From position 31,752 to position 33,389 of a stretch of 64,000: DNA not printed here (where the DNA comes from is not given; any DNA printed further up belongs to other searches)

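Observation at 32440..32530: In-frame fusion of cytoplasmic Maf with a signal-anchored M48 metallopeptidase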

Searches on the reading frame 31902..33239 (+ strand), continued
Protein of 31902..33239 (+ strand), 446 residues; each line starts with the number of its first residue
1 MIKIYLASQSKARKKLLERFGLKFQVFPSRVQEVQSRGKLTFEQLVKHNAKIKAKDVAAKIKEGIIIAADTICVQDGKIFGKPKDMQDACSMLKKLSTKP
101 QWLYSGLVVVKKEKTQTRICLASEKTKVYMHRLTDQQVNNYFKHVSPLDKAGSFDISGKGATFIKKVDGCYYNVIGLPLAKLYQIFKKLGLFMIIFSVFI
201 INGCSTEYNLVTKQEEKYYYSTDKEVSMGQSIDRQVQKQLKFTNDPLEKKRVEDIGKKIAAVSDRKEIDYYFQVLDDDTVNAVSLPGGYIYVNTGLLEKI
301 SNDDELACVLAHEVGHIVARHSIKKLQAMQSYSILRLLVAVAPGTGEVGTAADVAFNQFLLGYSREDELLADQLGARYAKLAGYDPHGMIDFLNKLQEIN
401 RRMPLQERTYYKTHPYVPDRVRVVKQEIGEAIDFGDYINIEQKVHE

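Call 21: list_cluster_members(proteins=[P0122, P0220, P0127, P0126, P0131, P0121, P0130, P0133])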
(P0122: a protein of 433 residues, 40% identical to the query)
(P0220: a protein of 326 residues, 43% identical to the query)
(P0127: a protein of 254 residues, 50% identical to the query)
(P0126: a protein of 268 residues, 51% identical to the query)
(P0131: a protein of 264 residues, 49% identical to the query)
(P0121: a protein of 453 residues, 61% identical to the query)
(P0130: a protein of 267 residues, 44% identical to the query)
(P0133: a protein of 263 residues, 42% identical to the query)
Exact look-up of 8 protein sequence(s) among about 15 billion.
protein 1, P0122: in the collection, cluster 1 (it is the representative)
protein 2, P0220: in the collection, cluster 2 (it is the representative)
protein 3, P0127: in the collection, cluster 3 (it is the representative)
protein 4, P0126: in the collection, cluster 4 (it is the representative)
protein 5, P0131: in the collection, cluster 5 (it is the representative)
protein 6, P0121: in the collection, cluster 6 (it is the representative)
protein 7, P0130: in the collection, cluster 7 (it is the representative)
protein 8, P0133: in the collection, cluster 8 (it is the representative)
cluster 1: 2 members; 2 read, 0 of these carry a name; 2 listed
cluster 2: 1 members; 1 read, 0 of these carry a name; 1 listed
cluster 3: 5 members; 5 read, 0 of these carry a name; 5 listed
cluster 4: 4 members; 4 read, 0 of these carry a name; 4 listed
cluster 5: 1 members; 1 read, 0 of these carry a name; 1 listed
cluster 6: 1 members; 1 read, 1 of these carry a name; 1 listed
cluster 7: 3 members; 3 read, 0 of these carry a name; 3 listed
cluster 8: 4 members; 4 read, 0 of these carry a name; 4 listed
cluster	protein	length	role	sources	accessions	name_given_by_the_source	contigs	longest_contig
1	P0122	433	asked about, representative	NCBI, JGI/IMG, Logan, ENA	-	-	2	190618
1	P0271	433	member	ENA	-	-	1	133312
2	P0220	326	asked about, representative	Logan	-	-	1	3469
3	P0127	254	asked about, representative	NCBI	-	-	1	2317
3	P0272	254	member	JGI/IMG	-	-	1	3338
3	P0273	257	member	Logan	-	-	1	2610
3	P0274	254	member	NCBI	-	-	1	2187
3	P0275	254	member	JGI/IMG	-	-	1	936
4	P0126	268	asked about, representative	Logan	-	-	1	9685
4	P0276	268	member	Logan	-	-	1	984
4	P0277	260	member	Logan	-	-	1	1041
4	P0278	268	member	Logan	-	-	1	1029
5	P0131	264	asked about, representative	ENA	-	-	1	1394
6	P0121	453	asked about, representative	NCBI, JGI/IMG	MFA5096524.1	MAG: Maf family nucleotide pyrophosphatase [Candidatus Omnitrophota bacterium]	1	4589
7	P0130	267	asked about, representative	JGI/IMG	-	-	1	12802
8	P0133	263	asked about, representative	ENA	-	-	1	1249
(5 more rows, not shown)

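Call 22: find_encoding_contigs(protein=P0130, flank=4000, max_places=3)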
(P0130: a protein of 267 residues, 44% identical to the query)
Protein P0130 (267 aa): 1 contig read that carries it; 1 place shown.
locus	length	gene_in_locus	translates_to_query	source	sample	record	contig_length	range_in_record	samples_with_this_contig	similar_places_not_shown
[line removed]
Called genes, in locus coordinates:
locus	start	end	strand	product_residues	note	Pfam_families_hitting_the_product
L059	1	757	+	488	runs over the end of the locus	PF02321:OEP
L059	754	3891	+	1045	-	PF00873:ACR_tran, PF02355:SecD_SecF_C (faint)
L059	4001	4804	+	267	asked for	PF01435:Peptidase_M48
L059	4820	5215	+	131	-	PF01842:ACT, PF13291:ACT_4 (weak), PF19571:ACT_8, PF13840:ACT_7 (faint), PF22468:ACT_9 (faint), PF22629:ACT_AHAS_ss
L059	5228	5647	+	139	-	PF00293:NUDIX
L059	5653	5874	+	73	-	PF09383:NIL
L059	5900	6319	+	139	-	PF00072:Response_reg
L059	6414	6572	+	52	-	-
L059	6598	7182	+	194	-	PF00881:Nitroreductase, PF14512:TM1586_NiRdase (weak)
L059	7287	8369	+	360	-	PF01916:DS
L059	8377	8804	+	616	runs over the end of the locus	PF13414:TPR_11, PF14559:TPR_19, PF00515:TPR_1, PF07719:TPR_2, PF13181:TPR_8, PF13414:TPR_11, PF13424:TPR_12, PF14559:TPR_19, +47 more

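Call 23: find_encoding_contigs(protein=P0220, flank=4000, max_places=3)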
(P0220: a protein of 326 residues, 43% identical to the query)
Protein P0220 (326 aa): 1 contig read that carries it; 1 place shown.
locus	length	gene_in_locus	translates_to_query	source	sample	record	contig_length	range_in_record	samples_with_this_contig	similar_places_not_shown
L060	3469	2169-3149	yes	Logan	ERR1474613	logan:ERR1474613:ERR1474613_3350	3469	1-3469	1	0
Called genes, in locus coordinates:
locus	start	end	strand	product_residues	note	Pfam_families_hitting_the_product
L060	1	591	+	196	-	?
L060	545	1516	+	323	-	-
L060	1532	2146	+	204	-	PF00156:Pribosyltran (weak)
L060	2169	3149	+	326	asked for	PF02545:Maf, PF02643:DUF192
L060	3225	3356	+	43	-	-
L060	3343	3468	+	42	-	?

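Call 24: find_encoding_contigs(protein=P0126, flank=4000, max_places=3)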
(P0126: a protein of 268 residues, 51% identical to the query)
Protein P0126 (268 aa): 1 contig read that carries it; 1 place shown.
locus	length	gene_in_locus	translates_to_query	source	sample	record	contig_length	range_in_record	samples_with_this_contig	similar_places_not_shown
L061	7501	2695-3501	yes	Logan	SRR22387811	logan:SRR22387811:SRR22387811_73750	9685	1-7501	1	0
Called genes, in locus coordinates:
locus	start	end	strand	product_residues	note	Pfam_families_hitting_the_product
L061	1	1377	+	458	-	?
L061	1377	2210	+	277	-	PF03741:TerC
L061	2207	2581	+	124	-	PF19335:HMBD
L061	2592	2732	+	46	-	-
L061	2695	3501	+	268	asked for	PF01435:Peptidase_M48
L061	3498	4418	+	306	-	PF03773:ArsP_1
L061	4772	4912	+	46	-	-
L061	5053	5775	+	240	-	-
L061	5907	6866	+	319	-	PF00532:Peripla_BP_1, PF13407:Peripla_BP_4, PF13377:Peripla_BP_3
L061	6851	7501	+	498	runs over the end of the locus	PF00171:Aldedh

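Call 25: find_encoding_contigs(protein=P0122, flank=5000, max_places=3)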
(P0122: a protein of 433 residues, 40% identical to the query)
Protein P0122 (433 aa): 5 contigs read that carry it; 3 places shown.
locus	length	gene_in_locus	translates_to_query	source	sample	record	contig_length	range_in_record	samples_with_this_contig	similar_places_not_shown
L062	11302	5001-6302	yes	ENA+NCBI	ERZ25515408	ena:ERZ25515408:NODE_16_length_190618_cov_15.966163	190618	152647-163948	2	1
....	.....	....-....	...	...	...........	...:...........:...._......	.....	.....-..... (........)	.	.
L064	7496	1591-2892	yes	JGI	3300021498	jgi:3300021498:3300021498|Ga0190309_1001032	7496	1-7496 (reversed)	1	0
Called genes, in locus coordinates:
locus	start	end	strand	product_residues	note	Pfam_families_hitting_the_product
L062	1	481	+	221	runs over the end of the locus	PF00814:TsaD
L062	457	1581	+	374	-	PF01168:Ala_racemase_N, PF00842:Ala_racemase_C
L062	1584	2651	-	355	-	PF03739:LptF_LptG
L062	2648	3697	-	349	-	PF03739:LptF_LptG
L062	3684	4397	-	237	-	PF18912:DZR_2, PF00156:Pribosyltran (weak)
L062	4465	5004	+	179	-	PF00156:Pribosyltran, PF14681:UPRTase (weak)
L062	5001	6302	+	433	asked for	PF02545:Maf, PF01435:Peptidase_M48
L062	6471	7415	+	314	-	PF03547:Mem_trans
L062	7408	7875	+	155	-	PF01668:SmpB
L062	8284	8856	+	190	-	PF09411:PagL, PF13505:OMP_b-brl (faint)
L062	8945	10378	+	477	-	PF02310:B12-binding, PF04055:Radical_SAM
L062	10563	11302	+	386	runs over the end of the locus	PF02771:Acyl-CoA_dh_N, PF02770:Acyl-CoA_dh_M, PF00441:Acyl-CoA_dh_1, PF22924:ACOX_C_alpha1 (weak), PF08028:Acyl-CoA_dh_2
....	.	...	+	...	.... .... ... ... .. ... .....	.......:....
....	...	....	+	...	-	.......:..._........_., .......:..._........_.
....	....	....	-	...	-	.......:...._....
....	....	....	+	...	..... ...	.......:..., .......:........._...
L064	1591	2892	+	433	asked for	PF02545:Maf, PF01435:Peptidase_M48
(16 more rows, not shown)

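Call 26: find_encoding_contigs(protein=P0272, flank=4000, max_places=3)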
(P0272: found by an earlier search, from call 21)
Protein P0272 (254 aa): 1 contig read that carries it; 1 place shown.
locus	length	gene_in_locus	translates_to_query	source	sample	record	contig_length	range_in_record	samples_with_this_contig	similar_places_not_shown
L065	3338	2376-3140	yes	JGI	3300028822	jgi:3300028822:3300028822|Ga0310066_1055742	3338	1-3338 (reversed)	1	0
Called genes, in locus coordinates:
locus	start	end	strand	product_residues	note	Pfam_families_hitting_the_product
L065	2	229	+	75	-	?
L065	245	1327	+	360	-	PF05559:DUF763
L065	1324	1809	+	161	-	PF00149:Metallophos, PF12850:Metallophos_2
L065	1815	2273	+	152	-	PF13584:BatD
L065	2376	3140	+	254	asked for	PF01435:Peptidase_M48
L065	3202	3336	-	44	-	?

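Call 47: predict_structure(alignment_id=A1)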
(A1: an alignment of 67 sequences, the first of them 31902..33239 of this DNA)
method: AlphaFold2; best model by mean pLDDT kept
length: 446 residues; sequences in the alignment: 67
mean_pLDDT: 69.1   pTM: 0.48
mean pLDDT of the five models: 69.1, 68.9, 68.8, 68.1, 67.4
residues with pLDDT >= 90: 67; 70-90: 194; 50-70: 78; < 50: 107
segments of 3 or more residues with pLDDT < 50: 19-22, 148-161, 171-176, 195-219, 325-363, 405-414, 440-446
pLDDT, mean of each block of 10 residues (from residue 1): 69 49 64 82 90 89 84 83 72 82 84 87 77 77 57 43 56 48 68 45 31 37 75 75 89 97 88 84 79 86 94 85 47 30 34 35 61 92 95 79 48 60 87 65 37
secondary structure, 60 per line:
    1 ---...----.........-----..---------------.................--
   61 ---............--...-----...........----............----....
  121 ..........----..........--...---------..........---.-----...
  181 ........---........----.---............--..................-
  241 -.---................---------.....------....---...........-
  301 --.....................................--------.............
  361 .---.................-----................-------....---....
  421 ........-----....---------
elements in order: E4-6 H11-19 H42-58 E64-75 E78-80 H86-96 E101-112 E117-130 H135-144 H159-163 E164-168 H179-188 H192-199 H208-219 H222-239 H246-261 E271-275 E282-285 E289-293 H294-299 H303-339 H348-361 H365-381 H387-402 H410-413 H417-428 H434-437
